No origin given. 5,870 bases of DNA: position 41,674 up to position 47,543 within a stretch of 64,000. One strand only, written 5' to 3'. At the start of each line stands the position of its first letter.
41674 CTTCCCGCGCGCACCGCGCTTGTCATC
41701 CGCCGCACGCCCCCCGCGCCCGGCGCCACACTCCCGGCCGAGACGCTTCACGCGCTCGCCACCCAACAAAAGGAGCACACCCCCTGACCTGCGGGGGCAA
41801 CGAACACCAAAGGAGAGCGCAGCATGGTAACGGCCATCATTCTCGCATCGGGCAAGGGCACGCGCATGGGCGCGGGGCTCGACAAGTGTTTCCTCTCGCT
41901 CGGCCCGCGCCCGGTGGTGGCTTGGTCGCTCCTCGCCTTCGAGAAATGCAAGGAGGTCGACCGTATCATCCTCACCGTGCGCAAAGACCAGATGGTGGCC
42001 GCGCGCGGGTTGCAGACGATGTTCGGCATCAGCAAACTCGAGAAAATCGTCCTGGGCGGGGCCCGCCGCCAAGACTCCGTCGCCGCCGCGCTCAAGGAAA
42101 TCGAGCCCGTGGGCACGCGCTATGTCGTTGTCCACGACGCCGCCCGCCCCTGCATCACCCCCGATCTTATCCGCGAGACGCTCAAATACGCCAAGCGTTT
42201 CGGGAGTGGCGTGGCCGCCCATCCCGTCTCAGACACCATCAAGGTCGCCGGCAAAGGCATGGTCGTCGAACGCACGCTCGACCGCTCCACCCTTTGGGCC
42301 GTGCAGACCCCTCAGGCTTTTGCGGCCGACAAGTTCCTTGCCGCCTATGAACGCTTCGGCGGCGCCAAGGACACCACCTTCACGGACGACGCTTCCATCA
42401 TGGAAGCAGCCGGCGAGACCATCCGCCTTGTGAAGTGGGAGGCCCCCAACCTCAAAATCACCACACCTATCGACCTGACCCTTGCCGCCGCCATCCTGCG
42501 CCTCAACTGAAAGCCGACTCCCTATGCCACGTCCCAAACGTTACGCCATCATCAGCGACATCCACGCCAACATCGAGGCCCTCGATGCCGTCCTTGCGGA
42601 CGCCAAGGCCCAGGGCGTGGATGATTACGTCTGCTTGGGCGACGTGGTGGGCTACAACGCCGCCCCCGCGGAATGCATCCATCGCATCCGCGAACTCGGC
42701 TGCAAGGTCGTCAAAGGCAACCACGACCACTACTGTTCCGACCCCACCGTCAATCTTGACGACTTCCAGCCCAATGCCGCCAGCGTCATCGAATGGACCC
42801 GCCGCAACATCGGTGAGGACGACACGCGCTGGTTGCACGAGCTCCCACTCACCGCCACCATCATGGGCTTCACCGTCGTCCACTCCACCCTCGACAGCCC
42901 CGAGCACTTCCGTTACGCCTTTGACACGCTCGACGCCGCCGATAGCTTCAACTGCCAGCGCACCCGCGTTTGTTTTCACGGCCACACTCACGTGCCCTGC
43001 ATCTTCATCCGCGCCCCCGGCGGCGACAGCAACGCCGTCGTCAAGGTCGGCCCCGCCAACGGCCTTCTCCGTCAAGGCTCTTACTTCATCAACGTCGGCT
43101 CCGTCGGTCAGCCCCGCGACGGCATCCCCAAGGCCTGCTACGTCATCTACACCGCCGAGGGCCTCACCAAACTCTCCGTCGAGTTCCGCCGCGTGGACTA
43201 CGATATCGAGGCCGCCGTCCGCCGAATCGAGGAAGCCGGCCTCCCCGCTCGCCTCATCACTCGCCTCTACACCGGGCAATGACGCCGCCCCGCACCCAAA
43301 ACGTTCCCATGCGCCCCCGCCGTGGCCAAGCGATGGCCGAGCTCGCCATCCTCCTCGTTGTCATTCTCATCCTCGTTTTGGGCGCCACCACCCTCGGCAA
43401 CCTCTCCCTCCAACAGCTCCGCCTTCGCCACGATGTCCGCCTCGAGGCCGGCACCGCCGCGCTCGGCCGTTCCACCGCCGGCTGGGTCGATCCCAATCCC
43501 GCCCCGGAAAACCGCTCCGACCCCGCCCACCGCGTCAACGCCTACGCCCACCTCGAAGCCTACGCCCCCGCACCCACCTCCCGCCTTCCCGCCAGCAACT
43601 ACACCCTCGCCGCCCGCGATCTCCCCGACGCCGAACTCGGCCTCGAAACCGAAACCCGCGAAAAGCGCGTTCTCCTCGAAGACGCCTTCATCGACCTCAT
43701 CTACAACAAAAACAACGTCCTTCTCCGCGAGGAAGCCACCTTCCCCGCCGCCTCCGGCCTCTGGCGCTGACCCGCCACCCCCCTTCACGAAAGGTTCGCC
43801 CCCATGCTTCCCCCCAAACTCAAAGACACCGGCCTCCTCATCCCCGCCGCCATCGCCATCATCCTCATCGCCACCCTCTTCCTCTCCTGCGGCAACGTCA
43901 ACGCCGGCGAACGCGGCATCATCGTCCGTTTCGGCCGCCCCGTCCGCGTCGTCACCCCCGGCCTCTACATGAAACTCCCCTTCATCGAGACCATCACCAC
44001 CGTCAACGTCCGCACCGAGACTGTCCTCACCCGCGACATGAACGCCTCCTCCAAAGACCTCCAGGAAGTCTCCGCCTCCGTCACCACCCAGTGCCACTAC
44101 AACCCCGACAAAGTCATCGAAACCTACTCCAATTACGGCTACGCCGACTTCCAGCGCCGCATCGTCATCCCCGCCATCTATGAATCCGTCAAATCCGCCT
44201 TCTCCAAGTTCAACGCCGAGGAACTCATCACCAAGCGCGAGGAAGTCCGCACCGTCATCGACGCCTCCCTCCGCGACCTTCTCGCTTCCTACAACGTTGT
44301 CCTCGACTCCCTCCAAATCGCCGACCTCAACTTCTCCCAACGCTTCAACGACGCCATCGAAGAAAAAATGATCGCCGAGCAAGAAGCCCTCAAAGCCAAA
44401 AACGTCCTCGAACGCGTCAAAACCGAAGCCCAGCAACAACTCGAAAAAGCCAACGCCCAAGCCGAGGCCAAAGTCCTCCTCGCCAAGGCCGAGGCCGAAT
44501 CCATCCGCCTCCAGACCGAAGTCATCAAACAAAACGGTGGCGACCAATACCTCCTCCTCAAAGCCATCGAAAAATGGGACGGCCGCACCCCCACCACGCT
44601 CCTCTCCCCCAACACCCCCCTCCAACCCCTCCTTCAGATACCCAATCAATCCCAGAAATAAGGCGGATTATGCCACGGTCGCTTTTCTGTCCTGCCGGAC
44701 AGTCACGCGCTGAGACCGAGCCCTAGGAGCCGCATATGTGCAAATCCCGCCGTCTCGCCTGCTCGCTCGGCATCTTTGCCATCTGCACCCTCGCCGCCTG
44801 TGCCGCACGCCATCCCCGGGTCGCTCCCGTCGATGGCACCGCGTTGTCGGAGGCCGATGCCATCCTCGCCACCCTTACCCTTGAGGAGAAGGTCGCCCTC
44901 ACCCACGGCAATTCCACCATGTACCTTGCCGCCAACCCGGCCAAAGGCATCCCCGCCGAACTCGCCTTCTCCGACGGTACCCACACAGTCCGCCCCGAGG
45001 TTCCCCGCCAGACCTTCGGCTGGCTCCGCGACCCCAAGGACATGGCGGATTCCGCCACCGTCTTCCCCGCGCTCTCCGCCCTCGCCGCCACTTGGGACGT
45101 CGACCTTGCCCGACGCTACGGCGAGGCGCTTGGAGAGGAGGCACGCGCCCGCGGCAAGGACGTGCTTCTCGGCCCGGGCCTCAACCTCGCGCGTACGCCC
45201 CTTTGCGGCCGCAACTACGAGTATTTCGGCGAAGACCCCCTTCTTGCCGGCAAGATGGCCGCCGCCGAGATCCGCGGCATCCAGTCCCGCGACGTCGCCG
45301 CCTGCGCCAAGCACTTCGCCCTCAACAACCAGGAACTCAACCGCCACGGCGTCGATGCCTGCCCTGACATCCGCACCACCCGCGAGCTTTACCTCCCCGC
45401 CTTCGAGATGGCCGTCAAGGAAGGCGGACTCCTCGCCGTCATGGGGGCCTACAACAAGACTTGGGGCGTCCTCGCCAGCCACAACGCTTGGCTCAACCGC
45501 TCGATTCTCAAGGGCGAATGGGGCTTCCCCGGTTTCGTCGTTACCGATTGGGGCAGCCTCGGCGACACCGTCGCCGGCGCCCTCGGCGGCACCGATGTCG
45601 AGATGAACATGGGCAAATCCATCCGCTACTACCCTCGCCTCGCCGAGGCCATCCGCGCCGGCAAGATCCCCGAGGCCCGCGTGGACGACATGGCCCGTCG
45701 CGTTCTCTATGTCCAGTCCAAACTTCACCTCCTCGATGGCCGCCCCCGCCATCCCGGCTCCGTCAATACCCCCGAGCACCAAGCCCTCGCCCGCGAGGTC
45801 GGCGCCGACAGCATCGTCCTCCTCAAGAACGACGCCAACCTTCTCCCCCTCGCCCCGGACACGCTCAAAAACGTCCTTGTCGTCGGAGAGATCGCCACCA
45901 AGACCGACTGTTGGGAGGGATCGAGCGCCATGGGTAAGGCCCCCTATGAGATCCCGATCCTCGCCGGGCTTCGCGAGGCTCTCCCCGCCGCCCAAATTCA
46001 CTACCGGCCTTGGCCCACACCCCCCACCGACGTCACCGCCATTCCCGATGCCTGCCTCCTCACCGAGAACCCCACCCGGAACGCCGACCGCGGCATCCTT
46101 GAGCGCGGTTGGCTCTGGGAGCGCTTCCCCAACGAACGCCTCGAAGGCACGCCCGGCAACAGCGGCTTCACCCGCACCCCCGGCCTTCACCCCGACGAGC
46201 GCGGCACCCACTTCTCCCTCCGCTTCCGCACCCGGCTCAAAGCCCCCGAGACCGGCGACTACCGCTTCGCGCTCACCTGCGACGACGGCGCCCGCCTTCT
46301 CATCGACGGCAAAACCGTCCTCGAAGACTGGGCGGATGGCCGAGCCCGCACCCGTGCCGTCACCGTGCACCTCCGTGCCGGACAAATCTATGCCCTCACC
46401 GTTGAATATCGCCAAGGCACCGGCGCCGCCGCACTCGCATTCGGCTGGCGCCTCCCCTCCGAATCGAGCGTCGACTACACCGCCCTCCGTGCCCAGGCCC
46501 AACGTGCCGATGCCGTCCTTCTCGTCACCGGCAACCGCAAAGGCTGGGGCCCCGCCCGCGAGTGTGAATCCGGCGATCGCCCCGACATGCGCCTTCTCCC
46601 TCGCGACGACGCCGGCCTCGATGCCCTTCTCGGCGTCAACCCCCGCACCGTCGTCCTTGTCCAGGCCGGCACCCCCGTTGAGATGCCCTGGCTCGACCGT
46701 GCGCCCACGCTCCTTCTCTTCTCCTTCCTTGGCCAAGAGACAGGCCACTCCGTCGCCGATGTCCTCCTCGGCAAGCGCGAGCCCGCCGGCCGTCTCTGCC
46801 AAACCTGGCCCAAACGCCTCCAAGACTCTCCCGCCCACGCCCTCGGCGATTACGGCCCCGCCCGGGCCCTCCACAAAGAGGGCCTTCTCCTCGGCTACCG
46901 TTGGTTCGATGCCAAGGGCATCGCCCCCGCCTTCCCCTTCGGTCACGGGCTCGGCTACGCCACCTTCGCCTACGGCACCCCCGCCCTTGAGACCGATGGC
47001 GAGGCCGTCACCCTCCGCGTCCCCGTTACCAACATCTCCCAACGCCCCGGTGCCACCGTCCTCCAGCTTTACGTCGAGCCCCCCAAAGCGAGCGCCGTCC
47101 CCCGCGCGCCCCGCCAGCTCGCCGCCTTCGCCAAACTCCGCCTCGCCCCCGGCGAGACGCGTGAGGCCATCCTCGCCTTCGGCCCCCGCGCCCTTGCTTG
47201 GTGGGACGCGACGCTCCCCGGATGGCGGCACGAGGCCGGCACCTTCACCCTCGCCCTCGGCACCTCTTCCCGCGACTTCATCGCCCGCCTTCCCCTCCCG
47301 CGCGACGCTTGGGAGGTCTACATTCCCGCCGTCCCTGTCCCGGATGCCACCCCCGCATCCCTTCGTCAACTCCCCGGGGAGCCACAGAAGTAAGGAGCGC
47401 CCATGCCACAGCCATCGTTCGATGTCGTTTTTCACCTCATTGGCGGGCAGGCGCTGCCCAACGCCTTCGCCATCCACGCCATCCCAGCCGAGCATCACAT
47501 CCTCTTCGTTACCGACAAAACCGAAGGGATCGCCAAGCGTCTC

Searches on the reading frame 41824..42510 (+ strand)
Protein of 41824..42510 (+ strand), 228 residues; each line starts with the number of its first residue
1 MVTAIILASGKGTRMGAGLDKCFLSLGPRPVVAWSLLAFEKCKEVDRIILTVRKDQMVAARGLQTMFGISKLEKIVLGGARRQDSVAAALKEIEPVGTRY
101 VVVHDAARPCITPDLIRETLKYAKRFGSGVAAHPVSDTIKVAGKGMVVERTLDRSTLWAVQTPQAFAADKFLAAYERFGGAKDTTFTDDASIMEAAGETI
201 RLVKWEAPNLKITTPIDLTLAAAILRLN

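Call 7: search_protein_families(library=pfam, proteins=[window:41824-42510:+], max_evalue=0.01)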
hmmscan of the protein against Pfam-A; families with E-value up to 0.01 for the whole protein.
window:41824-42510:+ (228 aa): 2 families
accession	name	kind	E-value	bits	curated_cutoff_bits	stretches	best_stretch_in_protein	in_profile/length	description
PF01128.25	IspD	-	2.2e-59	201.3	27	1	2-226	1-220/221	2-C-methyl-D-erythritol 4-phosphate cytidylyltransferase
PF12804.13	NTP_transf_3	-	3.2e-12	47.3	27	1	4-133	1-121/160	MobA-like NTP transferase domain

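Call 8: search_protein_families(library=ncbifam, proteins=[window:41824-42510:+], max_evalue=0.01)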
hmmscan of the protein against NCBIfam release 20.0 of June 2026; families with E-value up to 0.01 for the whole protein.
window:41824-42510:+ (228 aa): 22 families
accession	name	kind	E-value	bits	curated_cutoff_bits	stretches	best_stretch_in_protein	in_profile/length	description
TIGR00453.1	ispD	equivalog_domain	3.4e-60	203.2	181.3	1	4-225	2-219/219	2-C-methyl-D-erythritol 4-phosphate cytidylyltransferase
NF001186.0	PRK00155.2-3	equivalog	6e-57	192.7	253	1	3-225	6-222/224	2-C-methyl-D-erythritol 4-phosphate cytidylyltransferase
NF006899.0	PRK09382.1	equivalog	3.7e-46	158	417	1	2-224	7-219/387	bifunctional 2-C-methyl-D-erythritol 4-phosphate cytidylyltransferase/2-C-methyl-D-erythritol 2,4-cyclodiphosphate synthase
NF001183.0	PRK00155.1-3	subfamily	1.4e-41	142.4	166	1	1-226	1-232/237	D-ribitol-5-phosphate cytidylyltransferase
NF009924.0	PRK13385.1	subfamily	2.5e-39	135.2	342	1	4-226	5-224/230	2-C-methyl-D-erythritol 4-phosphate cytidylyltransferase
NF010933.0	PRK14353.1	equivalog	2.1e-06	26.7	505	1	2-120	6-121/453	bifunctional UDP-N-acetylglucosamine diphosphorylase/glucosamine-1-phosphate N-acetyltransferase GlmU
NF010935.0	PRK14355.1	equivalog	2.4e-06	26.4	718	1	2-120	4-118/459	bifunctional UDP-N-acetylglucosamine diphosphorylase/glucosamine-1-phosphate N-acetyltransferase GlmU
TIGR03310.1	matur_MocA_YgfJ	equivalog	3e-06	27.3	186.45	1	4-123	2-115/188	molybdenum cofactor cytidylyltransferase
TIGR01173.1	glmU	equivalog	3.2e-06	26.3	366.85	1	3-137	2-131/452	bifunctional UDP-N-acetylglucosamine diphosphorylase/glucosamine-1-phosphate N-acetyltransferase GlmU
NF010932.0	PRK14352.1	equivalog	5.6e-06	25.3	611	1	3-125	8-128/488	bifunctional UDP-N-acetylglucosamine diphosphorylase/glucosamine-1-phosphate N-acetyltransferase GlmU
TIGR00454.1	TIGR00454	hypoth_equivalog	8e-06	25.9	174.7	1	3-51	2-48/183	TIGR00454 family protein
NF010936.0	PRK14356.1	equivalog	8.6e-06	24.9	666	1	3-124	7-124/456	bifunctional UDP-N-acetylglucosamine diphosphorylase/glucosamine-1-phosphate N-acetyltransferase GlmU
TIGR02665.1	molyb_mobA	equivalog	1.5e-05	25.1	151.85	1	3-123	2-113/186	molybdenum cofactor guanylyltransferase MobA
NF010934.1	PRK14354.1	equivalog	3.2e-05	22.6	450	1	4-123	2-115/447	bifunctional UDP-N-acetylglucosamine diphosphorylase/glucosamine-1-phosphate N-acetyltransferase GlmU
TIGR03202.1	pucB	equivalog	0.00019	21.2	235.05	1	3-126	2-125/192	xanthine dehydrogenase accessory protein PucB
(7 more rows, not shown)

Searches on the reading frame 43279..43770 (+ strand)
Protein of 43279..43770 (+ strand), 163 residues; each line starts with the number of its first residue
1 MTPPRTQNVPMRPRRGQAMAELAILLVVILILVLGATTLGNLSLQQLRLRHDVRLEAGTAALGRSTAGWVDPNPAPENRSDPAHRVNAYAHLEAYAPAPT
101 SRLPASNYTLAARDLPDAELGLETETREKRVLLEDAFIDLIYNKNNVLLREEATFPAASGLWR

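Call 100: search_protein_families(library=pfam, proteins=[window:43279-43770:+], max_evalue=0.01)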
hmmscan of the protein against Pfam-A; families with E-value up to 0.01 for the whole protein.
window:43279-43770:+ (163 aa): 1 family
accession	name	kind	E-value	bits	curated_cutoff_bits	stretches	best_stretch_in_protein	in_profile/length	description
PF07811.17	TadE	-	3.5e-05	24.3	22.9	1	16-50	1-35/43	TadE-like protein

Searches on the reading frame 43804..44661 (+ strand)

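Call 7: search_protein_families(library=pfam, proteins=[window:43804-44661:+], max_evalue=0.01)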
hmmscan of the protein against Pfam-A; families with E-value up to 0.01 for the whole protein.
window:43804-44661:+ (285 aa): 1 family
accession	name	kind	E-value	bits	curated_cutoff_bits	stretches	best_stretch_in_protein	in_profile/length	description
PF01145.31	Band_7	-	7.2e-33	114.5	23.6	1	32-210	3-166/176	SPFH domain / Band 7 family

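Call 8: search_protein_families(library=ncbifam, proteins=[window:43804-44661:+], max_evalue=0.01)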
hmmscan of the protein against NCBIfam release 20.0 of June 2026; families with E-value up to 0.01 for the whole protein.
window:43804-44661:+ (285 aa): 4 families
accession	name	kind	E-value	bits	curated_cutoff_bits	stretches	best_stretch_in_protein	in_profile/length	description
TIGR01933.1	hflK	equivalog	2.5e-14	53.3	159.4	1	32-234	4-212/261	FtsH protease activity modulator HflK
NF008259.0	PRK11029.1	equivalog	8.4e-13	48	427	2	16-74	7-72/334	protease modulator HflC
TIGR01932.1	hflC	equivalog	2.4e-12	46.3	134.4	1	16-147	7-145/318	protease modulator HflC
NF008181.0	PRK10930.1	equivalog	1.9e-10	40.1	660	1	14-233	85-307/419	FtsH protease activity modulator HflK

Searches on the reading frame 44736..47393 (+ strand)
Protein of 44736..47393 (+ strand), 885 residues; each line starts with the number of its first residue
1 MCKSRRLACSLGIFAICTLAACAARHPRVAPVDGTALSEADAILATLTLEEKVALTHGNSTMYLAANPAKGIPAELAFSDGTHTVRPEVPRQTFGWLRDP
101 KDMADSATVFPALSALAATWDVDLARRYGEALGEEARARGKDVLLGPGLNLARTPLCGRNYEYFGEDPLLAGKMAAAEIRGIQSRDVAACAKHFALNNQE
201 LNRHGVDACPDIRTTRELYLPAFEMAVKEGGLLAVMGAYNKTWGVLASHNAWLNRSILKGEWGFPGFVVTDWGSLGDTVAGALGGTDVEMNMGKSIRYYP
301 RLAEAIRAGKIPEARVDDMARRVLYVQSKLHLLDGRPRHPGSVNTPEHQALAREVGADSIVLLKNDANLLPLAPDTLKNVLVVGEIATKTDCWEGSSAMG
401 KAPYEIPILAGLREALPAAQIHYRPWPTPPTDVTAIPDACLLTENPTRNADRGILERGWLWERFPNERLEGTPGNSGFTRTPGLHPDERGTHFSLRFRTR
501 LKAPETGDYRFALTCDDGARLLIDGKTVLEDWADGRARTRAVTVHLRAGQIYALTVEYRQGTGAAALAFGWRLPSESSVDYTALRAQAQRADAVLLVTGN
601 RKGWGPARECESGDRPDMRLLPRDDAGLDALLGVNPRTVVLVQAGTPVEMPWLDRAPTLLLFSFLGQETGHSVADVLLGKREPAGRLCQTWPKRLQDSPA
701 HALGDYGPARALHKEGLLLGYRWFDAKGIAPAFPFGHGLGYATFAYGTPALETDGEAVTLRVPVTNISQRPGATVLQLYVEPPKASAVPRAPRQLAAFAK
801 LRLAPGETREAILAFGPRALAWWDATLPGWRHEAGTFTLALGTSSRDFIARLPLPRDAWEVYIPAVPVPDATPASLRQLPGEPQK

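Call 7: search_protein_families(library=pfam, proteins=[window:44736-47393:+], max_evalue=0.01)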
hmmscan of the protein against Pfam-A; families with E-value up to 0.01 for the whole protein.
window:44736-47393:+ (885 aa): 5 families
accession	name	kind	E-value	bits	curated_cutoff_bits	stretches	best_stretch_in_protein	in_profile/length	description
PF01915.27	Glyco_hydro_3_C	-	3e-41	142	31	1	360-741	1-200/200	Glycosyl hydrolase family 3 C-terminal domain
PF00933.27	Glyco_hydro_3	-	8.8e-37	127.6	27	1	105-325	80-315/316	Glycosyl hydrolase family 3 N terminal domain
PF14310.12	Fn3-like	-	5e-19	68.6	25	1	775-845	2-71/71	Fibronectin type III-like domain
PF07691.17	PA14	-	1.4e-16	61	24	1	488-577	41-139/147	PA14 domain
PF10528.15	GLEYA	-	1.6e-05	25.6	26.2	1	494-569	2-87/91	GLEYA domain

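Call 8: search_protein_families(library=ncbifam, proteins=[window:44736-47393:+], max_evalue=0.01)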
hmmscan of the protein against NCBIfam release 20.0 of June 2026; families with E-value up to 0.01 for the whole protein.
window:44736-47393:+ (885 aa): 8 families
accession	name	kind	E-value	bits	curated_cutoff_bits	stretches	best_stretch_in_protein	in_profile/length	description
NF041610.1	alph_arabinopyran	equivalog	5.4e-132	441.4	1300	2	46-398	2-341/738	exo-alpha-(1->6)-L-arabinopyranosidase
NF052330.1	BetGlucosiCelf0468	equivalog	5.5e-121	405.3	1300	1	43-848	2-814/817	beta-d-glucosidase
NF041776.1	xylosidase_Xyl3A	equivalog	3.7e-89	299.8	1250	1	104-847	61-838/846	xylan 1,4-beta-xylosidase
NF052329.1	XyloArabinsidase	equivalog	4.7e-68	230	1050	2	106-392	107-407/750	beta-xylosidase/alpha-l-arabinosidase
NF041579.1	betaxyl_Flavo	equivalog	1.6e-66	224.9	1350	2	39-414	36-424/716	beta-xylosidase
NF011678.0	PRK15098.1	equivalog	1.2e-65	222.4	666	2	107-417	117-451/765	beta-glucosidase BglX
NF052331.1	Bet13-16Glucosase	equivalog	8.6e-62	209.3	1330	2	105-392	91-404/750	exo-beta-d-1,3/1,6-glucosidase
NF003740.0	PRK05337.1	equivalog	1.3e-05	24.5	207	1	106-272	75-251/340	beta-N-acetylhexosaminidase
